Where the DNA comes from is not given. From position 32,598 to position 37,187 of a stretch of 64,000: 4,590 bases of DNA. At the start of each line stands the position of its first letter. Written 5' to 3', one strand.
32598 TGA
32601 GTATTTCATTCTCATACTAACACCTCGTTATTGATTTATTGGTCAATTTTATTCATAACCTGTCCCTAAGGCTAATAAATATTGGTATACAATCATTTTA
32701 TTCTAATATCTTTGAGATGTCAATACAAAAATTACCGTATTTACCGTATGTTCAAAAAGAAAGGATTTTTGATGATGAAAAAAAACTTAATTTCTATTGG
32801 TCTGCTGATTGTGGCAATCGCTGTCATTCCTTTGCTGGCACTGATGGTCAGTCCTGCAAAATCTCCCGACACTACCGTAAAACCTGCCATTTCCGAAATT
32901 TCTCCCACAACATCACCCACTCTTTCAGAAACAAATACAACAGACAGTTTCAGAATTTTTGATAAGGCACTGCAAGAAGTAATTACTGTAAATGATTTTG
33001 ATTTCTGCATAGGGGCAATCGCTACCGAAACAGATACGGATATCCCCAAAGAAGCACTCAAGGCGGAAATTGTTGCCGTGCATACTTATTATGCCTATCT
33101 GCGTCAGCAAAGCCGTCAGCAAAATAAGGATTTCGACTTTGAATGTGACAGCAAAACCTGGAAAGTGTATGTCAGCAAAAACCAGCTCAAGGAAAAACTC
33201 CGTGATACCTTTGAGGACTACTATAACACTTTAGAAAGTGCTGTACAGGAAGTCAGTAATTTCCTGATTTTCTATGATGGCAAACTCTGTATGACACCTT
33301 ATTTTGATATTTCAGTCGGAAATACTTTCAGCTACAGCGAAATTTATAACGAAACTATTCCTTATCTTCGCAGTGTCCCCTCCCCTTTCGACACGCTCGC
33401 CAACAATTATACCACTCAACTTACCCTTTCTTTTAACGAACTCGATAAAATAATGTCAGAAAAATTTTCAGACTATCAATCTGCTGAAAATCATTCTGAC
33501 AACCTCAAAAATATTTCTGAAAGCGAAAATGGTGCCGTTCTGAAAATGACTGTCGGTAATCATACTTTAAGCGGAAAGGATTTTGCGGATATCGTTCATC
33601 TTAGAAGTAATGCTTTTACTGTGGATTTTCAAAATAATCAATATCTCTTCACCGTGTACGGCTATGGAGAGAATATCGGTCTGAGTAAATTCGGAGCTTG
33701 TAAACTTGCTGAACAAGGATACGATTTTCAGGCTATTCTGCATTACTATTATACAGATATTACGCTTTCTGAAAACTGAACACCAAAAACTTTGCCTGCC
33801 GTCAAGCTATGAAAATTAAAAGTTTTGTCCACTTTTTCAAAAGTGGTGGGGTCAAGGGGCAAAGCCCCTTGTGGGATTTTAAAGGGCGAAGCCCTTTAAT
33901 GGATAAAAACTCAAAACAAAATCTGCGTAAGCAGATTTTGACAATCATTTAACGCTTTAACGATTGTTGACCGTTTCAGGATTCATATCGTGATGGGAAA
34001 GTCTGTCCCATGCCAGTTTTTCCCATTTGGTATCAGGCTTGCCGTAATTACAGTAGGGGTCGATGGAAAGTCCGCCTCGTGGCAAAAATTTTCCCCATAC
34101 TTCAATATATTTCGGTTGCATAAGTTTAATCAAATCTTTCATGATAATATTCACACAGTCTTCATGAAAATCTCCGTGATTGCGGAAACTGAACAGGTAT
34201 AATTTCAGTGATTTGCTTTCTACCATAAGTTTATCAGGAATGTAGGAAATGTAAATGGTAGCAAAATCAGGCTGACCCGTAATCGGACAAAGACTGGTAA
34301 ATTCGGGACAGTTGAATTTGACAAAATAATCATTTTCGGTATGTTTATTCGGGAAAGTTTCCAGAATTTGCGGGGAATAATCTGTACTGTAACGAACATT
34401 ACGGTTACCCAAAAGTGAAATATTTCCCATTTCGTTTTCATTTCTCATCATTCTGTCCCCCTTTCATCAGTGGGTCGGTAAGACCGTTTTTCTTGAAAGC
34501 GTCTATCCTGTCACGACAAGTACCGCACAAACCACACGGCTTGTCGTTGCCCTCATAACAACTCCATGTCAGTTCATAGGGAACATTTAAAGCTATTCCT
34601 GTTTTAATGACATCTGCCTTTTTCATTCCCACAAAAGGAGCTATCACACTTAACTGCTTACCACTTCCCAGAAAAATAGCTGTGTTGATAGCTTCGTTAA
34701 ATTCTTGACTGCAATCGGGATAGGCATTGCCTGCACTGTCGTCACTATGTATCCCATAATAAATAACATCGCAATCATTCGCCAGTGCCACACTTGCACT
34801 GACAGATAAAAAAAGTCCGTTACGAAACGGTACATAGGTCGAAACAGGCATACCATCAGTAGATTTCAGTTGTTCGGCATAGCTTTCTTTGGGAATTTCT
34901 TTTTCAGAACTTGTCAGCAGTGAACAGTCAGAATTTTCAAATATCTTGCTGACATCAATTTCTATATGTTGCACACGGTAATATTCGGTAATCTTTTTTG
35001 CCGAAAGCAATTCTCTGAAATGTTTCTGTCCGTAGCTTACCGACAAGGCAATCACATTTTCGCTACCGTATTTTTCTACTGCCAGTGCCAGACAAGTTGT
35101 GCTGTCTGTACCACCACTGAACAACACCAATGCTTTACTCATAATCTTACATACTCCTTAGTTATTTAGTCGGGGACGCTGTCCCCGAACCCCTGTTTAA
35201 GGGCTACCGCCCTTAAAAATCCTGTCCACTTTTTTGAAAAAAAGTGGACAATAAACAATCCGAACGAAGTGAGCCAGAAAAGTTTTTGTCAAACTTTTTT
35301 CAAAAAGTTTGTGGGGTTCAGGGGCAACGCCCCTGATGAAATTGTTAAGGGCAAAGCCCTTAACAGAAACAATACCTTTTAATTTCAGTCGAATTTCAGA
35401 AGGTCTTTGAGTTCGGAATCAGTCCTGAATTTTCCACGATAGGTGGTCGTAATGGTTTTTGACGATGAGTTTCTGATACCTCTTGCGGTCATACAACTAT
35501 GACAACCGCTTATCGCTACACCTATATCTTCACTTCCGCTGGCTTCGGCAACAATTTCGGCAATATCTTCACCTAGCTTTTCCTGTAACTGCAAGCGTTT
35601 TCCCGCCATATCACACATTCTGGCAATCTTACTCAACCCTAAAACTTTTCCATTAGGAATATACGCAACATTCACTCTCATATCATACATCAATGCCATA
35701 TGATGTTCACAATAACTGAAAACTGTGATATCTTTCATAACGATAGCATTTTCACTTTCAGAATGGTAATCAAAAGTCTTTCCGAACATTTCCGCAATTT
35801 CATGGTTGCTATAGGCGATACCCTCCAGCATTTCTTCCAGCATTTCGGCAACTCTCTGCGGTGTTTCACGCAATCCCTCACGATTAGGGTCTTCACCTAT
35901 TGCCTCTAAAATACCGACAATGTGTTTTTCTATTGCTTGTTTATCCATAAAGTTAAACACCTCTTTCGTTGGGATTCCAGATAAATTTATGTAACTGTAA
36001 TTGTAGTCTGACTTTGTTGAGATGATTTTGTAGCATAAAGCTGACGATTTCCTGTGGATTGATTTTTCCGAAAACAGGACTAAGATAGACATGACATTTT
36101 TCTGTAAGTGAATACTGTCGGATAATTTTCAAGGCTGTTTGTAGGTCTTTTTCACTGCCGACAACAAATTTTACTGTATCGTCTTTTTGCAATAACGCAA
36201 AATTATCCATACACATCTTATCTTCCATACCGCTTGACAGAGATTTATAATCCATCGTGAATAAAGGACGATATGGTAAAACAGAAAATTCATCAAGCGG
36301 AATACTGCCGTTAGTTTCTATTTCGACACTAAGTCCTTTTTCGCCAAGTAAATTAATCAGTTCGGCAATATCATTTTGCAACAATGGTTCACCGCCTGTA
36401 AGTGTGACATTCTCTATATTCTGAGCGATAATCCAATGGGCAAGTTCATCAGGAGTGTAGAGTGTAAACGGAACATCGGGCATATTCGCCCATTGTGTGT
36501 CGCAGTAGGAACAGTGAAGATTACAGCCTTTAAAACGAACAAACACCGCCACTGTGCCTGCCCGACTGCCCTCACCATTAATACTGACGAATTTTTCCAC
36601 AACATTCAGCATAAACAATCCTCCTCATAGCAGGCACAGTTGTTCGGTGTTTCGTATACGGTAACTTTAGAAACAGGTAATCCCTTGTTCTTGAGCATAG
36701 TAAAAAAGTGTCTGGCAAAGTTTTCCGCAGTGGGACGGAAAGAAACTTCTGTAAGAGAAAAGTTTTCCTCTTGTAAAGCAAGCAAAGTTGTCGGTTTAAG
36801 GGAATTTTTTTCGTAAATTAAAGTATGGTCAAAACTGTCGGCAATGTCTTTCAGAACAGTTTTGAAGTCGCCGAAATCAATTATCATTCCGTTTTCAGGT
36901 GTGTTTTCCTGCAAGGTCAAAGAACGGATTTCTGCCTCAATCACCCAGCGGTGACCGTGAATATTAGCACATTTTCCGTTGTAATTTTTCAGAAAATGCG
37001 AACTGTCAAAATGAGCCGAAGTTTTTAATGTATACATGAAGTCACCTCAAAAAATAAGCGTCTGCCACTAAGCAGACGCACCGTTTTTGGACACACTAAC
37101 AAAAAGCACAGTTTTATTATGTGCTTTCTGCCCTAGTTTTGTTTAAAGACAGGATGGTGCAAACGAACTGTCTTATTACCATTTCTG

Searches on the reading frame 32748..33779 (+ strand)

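Call 44: search_protein_families(library=pfam, proteins=[window:32748-33779:+], max_evalue=0.00001)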
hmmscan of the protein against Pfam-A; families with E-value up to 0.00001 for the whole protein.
window:32748-33779:+ (343 aa): 1 family
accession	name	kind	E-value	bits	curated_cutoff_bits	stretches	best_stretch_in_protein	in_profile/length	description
PF08486.15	SpoIID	-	7.9e-12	46.1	23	1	74-176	4-97/97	Stage II sporulation protein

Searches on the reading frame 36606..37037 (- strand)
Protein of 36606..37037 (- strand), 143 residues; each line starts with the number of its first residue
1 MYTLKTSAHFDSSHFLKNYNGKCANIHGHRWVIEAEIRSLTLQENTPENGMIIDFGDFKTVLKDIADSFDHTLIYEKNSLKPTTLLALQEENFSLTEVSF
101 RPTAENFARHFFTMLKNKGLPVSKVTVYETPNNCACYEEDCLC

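Call 45: search_protein_families(library=pfam, proteins=[window:36606-37037:-], max_evalue=0.00001)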
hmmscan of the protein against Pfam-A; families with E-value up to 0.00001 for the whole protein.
window:36606-37037:- (143 aa): 1 family
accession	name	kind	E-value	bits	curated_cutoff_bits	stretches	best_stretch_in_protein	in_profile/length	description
PF01242.24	PTPS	-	4.4e-33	114.2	22.4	1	4-139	2-120/121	6-pyruvoyl tetrahydropterin synthase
